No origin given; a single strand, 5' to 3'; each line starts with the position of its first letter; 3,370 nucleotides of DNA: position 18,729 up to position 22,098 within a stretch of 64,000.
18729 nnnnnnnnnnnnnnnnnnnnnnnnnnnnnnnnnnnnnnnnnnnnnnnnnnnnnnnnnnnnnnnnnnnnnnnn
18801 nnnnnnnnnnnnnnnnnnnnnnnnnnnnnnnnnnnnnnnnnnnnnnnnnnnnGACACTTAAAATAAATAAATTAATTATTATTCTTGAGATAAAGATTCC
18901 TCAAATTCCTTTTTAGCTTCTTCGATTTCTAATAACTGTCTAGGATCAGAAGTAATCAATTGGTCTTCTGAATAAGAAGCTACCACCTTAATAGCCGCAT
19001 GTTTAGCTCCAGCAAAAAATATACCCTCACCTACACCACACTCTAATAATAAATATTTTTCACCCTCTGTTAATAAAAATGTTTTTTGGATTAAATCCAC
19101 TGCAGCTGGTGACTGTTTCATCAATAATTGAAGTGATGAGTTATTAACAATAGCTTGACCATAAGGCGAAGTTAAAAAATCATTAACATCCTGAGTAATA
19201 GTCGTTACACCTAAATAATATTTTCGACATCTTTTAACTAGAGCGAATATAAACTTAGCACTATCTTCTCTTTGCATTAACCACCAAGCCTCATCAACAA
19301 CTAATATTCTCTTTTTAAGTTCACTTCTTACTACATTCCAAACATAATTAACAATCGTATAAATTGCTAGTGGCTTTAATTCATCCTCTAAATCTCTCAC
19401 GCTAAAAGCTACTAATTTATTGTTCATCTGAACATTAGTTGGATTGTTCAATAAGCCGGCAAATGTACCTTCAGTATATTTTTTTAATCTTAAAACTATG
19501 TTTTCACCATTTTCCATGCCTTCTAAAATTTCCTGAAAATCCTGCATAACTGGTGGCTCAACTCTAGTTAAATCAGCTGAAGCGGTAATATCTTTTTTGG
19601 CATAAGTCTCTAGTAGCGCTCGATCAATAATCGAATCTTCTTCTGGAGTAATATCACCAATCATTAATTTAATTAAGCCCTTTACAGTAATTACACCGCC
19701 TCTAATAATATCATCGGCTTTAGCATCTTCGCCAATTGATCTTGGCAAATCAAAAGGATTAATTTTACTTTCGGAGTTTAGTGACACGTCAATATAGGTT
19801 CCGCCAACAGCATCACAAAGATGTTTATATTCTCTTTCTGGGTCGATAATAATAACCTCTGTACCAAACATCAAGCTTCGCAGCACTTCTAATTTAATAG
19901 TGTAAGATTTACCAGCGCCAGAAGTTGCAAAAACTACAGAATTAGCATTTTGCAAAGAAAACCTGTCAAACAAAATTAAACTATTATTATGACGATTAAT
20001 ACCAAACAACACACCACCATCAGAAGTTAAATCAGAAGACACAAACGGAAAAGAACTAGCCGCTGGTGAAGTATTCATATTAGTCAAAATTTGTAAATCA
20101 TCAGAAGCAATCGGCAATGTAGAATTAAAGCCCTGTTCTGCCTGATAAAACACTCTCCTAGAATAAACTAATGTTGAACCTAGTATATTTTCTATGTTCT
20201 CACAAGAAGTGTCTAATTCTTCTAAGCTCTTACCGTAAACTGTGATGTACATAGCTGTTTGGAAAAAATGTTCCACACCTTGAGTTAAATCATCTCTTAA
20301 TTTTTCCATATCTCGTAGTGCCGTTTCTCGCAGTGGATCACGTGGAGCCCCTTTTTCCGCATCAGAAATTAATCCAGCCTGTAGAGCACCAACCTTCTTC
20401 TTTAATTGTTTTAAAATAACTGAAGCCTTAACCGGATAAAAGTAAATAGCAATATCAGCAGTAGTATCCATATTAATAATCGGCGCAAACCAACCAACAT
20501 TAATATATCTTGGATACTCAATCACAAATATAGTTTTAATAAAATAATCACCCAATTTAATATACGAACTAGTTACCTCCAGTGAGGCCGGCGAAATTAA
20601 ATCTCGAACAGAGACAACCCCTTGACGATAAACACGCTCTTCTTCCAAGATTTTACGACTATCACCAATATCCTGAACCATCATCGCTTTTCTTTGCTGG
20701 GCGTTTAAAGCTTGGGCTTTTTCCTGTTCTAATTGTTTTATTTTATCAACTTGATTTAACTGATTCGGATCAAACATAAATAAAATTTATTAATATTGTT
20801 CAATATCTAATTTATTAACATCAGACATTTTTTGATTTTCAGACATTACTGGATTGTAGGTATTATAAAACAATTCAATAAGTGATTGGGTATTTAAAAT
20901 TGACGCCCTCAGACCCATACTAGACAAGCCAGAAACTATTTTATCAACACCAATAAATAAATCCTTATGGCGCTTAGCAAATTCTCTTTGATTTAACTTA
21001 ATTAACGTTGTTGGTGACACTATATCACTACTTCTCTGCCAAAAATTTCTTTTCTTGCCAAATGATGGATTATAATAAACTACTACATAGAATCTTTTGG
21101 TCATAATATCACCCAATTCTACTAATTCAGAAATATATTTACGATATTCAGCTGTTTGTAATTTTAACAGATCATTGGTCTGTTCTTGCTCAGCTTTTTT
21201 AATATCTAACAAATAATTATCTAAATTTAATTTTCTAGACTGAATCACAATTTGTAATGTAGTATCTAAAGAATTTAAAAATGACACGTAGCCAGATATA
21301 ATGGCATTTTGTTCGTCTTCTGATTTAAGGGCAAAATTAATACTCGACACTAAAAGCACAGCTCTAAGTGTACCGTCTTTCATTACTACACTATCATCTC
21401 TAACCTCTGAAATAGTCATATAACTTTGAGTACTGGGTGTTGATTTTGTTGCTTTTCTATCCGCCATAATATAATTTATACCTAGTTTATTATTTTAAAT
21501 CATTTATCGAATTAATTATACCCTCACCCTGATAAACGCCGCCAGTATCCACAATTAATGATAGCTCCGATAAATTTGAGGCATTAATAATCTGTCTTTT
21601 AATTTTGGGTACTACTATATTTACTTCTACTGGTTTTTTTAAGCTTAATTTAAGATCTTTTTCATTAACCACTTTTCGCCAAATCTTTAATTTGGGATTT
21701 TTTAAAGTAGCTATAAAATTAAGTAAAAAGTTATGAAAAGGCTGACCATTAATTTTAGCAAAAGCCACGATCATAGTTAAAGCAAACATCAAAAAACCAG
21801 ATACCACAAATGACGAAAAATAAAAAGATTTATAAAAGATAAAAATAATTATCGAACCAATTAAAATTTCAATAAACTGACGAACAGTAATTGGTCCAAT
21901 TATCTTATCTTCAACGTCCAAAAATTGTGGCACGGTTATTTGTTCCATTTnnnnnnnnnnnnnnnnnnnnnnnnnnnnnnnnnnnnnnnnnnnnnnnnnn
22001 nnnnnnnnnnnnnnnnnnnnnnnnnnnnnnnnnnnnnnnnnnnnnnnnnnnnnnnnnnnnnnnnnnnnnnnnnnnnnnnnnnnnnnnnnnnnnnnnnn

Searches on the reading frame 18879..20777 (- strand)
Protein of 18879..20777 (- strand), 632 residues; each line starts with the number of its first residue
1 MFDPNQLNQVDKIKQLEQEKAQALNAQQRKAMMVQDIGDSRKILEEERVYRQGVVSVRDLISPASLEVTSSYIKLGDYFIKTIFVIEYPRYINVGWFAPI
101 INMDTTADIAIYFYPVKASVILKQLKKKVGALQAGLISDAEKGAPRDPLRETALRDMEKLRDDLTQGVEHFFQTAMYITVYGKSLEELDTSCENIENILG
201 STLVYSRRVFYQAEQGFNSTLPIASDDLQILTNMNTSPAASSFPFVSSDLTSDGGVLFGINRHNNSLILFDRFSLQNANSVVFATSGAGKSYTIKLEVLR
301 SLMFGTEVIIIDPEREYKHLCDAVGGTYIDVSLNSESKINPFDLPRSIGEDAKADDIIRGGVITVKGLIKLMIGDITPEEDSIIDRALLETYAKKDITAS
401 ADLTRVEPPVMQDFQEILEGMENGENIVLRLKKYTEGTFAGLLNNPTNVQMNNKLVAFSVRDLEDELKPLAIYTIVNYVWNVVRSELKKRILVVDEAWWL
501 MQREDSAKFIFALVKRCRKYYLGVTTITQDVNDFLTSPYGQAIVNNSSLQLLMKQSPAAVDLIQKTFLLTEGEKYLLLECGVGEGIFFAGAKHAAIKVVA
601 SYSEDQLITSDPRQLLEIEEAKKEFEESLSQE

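Call 6: search_protein_families(library=pfam, proteins=[window:18879-20777:-], max_evalue=0.01)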
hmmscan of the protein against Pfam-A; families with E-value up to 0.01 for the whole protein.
window:18879-20777:- (632 aa): 3 families
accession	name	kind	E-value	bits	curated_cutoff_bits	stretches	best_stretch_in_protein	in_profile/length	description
PF19044.6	P-loop_TraG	-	4.6e-30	105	25.8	1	275-579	27-344/413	TraG P-loop domain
PF12846.13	AAA_10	-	1.2e-10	41.5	27.5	2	276-323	20-70/362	AAA-like domain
PF01935.23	DUF87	-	9.8e-07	29.5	23.2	1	282-344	28-92/220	Helicase HerA, central domain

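Call 75: search_protein_families(library=ncbifam, proteins=[window:18879-20777:-], max_evalue=0.01)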
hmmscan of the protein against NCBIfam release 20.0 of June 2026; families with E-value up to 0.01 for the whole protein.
window:18879-20777:- (632 aa): 13 families
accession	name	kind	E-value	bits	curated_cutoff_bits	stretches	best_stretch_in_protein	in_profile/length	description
NF045971.1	conju_CD1110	equivalog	2.6e-105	353.4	325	1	12-591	143-729/752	VirB4-like conjugal transfer ATPase, CD1110 family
NF045975.1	VirB4_plasma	equivalog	4.1e-84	282.9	590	1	13-607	268-892/894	Mbov_0397 family ICE element conjugal transfer ATPase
TIGR02746.1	TraC-F-type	equivalog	1.2e-54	185.5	567.05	1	152-565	297-719/800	type IV secretion system protein TraC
TIGR00929.1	VirB4_CagE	subfamily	7.8e-32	110.4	643.1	1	77-579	239-726/792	VirB4 family type IV secretion/conjugal transfer ATPase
NF010278.0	PRK13721.1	subfamily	5.6e-22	77.4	1177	1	151-559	342-765/874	type IV secretion system protein TraC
TIGR03783.1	Bac_Flav_CT_G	subfamily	5.5e-16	57.6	261.55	1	275-578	436-758/829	TraG family conjugative transposon ATPase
NF041017.1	DNA_import_CedB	equivalog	5.4e-12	45.1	700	1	97-534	102-519/590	DNA import protein CedB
NF010473.0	PRK13898.1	equivalog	2.7e-08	32.3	1050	1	279-580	449-734/801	type IV secretion system ATPase VirB4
NF010447.0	PRK13873.1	equivalog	4e-08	31.7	1020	1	281-564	445-713/815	conjugal transfer protein TrbE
NF052333.1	ATPase_TcpF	exception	1.1e-07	30.1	1100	1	152-318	327-503/813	conjugal transfer ATPase TcpF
NF010427.0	PRK13853.1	equivalog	4.7e-05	21.5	957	1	296-573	447-712/789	type IV secretion system protein VirB4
NF053655.1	CedD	equivalog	0.00026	19.8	600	0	282-344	226-284/527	DNA-translocating ATPase CedD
NF042935.1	SCO6880_fam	subfamily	0.0027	16.7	60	1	143-224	396-476/477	SCO6880 family protein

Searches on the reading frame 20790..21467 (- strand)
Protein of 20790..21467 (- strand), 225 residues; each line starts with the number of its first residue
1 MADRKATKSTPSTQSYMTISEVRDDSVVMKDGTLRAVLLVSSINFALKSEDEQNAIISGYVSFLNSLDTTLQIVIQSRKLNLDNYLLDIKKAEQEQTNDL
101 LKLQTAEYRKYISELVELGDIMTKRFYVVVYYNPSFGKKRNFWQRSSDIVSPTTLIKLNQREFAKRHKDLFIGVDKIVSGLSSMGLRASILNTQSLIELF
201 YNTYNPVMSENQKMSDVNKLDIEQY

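Call 6: search_protein_families(library=pfam, proteins=[window:20790-21467:-], max_evalue=0.01)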
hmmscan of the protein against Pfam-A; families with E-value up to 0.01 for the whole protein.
window:20790-21467:- (225 aa): 0 families

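Call 75: search_protein_families(library=ncbifam, proteins=[window:20790-21467:-], max_evalue=0.01)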
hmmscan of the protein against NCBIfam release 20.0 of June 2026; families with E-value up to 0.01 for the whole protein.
window:20790-21467:- (225 aa): 3 families
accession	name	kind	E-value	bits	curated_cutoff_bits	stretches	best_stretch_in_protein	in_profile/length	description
NF045975.1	VirB4_plasma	equivalog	7.2e-11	40.5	590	1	7-132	98-235/894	Mbov_0397 family ICE element conjugal transfer ATPase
NF041427.1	TrsD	subfamily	3.2e-09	36.9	200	1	11-130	13-142/201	TrsD/TraD family conjugative transfer protein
NF045971.1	conju_CD1110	equivalog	1.6e-05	23.4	325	1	18-120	6-108/752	VirB4-like conjugal transfer ATPase, CD1110 family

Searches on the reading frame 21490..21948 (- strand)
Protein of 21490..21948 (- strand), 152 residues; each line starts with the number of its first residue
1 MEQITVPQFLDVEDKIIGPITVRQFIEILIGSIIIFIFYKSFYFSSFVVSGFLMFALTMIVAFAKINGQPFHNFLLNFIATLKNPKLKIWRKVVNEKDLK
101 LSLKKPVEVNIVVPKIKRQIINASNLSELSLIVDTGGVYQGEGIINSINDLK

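Call 6: search_protein_families(library=pfam, proteins=[window:21490-21948:-], max_evalue=0.01)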
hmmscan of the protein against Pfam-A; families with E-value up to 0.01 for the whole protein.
window:21490-21948:- (152 aa): 2 families
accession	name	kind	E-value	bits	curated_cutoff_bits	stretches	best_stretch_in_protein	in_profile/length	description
PF12666.12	PrgI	-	8.6e-08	33.1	27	1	11-84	8-85/91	PrgI family protein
PF12648.12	TcpE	-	0.003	18.4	29.9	1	19-88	23-94/100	TcpE family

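Call 75: search_protein_families(library=ncbifam, proteins=[window:21490-21948:-], max_evalue=0.01)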
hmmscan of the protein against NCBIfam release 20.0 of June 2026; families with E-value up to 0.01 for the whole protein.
window:21490-21948:- (152 aa): 0 families
